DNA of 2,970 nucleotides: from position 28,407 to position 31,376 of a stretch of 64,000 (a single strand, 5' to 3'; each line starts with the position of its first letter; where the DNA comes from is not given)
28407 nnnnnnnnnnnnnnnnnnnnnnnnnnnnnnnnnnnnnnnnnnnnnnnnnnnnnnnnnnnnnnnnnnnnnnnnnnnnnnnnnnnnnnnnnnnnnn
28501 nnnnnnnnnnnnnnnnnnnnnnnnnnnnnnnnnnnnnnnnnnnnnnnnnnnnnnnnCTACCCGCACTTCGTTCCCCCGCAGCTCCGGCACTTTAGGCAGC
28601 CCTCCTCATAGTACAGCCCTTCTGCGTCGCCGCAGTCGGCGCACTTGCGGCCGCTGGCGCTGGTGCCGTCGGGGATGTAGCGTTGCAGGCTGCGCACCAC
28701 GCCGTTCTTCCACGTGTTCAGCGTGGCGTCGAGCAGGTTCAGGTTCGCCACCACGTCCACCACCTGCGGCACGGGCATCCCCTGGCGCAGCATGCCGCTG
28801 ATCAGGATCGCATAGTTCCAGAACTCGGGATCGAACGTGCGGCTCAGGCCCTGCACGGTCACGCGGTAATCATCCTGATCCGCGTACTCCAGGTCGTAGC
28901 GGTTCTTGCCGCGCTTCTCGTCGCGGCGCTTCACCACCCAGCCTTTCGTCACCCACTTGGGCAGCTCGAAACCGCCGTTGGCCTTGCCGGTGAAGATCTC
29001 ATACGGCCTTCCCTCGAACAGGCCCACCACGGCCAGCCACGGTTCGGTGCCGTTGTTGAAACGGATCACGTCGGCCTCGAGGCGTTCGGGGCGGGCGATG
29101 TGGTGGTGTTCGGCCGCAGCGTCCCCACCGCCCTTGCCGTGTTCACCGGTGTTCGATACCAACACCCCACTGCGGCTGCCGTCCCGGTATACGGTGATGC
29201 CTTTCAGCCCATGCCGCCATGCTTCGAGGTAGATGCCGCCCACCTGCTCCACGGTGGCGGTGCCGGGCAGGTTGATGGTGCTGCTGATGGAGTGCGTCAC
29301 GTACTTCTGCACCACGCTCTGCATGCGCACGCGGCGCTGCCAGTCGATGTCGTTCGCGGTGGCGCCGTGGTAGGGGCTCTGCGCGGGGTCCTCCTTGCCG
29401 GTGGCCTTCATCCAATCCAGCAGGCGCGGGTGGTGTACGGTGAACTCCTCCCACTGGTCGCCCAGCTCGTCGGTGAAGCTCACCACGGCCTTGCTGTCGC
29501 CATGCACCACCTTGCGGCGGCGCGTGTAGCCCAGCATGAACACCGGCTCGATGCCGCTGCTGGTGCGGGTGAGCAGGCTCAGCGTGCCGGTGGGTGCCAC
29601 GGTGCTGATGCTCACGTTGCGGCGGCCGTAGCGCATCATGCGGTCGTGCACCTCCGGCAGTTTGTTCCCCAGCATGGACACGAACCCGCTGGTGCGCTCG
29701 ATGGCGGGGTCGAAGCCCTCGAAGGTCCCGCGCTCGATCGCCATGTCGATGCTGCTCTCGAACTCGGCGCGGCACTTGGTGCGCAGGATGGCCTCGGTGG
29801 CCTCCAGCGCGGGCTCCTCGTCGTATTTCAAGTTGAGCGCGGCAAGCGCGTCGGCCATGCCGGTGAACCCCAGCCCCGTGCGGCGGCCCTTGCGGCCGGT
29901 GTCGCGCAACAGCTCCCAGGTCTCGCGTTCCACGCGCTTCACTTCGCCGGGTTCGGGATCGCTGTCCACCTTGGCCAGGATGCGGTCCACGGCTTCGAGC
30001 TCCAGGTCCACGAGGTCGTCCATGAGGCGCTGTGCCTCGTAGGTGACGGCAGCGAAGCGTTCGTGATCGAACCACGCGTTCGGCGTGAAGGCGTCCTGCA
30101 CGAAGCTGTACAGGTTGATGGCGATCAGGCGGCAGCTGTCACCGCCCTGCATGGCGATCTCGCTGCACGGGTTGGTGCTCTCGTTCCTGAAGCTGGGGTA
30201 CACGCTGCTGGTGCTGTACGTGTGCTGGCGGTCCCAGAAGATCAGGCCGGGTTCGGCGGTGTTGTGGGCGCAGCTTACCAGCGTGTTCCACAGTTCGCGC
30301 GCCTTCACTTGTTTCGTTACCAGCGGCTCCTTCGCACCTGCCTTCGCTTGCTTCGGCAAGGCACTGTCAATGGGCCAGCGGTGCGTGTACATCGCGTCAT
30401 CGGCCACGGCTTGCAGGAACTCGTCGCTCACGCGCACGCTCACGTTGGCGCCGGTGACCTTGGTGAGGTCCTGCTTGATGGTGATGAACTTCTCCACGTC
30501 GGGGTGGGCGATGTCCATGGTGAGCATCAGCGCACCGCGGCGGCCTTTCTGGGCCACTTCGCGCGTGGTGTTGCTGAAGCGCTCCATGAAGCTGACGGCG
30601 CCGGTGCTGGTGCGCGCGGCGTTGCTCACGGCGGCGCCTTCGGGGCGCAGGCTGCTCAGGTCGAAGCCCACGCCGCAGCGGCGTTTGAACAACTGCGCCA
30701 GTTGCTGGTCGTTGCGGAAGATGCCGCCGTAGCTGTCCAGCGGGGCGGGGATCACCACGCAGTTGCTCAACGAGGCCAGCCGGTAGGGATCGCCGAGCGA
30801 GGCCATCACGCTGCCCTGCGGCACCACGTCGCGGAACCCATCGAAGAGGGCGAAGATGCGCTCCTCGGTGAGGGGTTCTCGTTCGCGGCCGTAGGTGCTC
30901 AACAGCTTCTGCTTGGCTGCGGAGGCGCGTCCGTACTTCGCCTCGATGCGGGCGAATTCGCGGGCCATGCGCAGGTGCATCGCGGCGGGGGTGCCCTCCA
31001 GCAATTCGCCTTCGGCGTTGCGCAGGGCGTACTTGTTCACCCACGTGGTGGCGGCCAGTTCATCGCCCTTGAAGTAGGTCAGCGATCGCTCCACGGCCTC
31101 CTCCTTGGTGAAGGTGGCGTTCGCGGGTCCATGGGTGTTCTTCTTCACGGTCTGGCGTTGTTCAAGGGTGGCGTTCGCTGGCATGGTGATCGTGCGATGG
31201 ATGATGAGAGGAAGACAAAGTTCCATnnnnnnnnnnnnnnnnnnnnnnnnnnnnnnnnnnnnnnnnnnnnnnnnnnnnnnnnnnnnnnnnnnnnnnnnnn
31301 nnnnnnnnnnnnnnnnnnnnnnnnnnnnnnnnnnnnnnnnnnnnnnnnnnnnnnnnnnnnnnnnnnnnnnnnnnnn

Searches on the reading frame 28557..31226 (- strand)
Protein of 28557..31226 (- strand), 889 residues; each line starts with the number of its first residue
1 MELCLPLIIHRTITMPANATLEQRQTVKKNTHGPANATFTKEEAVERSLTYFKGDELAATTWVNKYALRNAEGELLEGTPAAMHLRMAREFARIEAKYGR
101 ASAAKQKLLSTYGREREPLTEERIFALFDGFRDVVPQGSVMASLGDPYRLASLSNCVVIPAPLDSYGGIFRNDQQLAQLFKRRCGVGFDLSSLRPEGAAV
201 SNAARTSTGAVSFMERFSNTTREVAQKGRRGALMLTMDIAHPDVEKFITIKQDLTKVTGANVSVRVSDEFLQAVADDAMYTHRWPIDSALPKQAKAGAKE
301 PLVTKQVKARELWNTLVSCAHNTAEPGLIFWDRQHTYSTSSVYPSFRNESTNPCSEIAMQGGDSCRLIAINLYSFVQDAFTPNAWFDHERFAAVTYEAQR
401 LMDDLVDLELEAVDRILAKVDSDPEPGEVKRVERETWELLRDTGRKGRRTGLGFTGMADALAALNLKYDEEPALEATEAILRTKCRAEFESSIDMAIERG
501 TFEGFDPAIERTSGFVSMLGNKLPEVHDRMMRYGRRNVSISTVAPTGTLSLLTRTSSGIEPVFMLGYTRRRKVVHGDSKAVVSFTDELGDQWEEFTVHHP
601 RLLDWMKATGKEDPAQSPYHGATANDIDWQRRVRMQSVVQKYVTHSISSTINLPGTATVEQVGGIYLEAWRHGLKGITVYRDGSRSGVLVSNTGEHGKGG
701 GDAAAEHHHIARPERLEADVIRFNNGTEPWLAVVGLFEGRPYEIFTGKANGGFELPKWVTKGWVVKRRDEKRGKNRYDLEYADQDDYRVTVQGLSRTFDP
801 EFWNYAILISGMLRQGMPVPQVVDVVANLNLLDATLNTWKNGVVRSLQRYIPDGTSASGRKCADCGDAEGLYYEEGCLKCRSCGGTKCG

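Call 11: search_protein_families(library=pfam, proteins=[window:28557-31226:-], max_evalue=0.001)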
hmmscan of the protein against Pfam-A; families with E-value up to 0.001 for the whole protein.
window:28557-31226:- (889 aa): 2 families
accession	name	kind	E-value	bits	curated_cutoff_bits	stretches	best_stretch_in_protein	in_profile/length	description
PF02867.20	Ribonuc_red_lgC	-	2.1e-87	294.4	23.9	1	154-680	1-523/523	Ribonucleotide reductase, barrel domain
PF00317.26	Ribonuc_red_lgN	-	2.1e-05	24.9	28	1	55-104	4-50/77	Ribonucleotide reductase, all-alpha domain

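Call 70: search_protein_families(library=ncbifam, proteins=[window:28557-31184:-], max_evalue=1e-10)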
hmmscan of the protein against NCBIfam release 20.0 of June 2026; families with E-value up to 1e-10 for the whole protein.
window:28557-31184:- (875 aa): 20 families
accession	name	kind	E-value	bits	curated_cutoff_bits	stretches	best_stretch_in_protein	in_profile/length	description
TIGR02504.1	NrdJ_Z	equivalog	1.3e-143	479.8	399.95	1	47-674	4-604/606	adenosylcobalamin-dependent ribonucleoside-diphosphate reductase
NF006417.0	PRK08665.1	equivalog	3.2e-106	356.3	961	2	43-403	15-340/759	vitamin B12-dependent ribonucleotide reductase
NF005010.0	PRK06406.1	subfamily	3.3e-73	247.2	1125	2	134-402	244-493/771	vitamin B12-dependent ribonucleotide reductase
NF005401.0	PRK06948.1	subfamily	5.2e-67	226.9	906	2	166-394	118-348/604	ribonucleotide reductase-like protein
NF005991.0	PRK08115.1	equivalog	4.2e-59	200.4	854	3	431-681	543-782/858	vitamin B12-dependent ribonucleotide reductase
TIGR02506.1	NrdE_NrdA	equivalog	8.2e-55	186.4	341.05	1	119-662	60-609/616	ribonucleoside-diphosphate reductase subunit alpha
NF005122.0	PRK06556.1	equivalog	2.9e-54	184.2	859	3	516-684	536-716/960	vitamin B12-dependent ribonucleotide reductase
NF006207.0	PRK08332.1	equivalog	3.3e-46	157.2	2400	2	339-684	1241-1570/1684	vitamin B12-dependent ribonucleotide reductase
NF005736.0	PRK07562.1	equivalog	9.1e-42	142.8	1737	2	246-494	397-603/1222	vitamin B12-dependent ribonucleotide reductase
NF006577.0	PRK09102.1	equivalog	3.6e-30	104.8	620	1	150-349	101-292/604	ribonucleoside-diphosphate reductase subunit alpha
NF005544.0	PRK07207.1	equivalog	5.3e-29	100.6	965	1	138-401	370-649/965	ribonucleoside-diphosphate reductase subunit alpha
NF005101.0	PRK06539.1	equivalog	6.7e-29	100.4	988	1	124-400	211-500/822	ribonucleoside-diphosphate reductase subunit alpha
NF006665.0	PRK09209.1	equivalog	5.1e-26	91.2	1057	1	138-260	233-359/761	ribonucleoside-diphosphate reductase subunit alpha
NF005483.0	PRK07088.1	equivalog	1.4e-24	86.3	1214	0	429-554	539-667/764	ribonucleoside-diphosphate reductase subunit alpha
NF006279.0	PRK08447.1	equivalog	4.3e-23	81.6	1082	1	138-345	212-431/789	ribonucleoside-diphosphate reductase subunit alpha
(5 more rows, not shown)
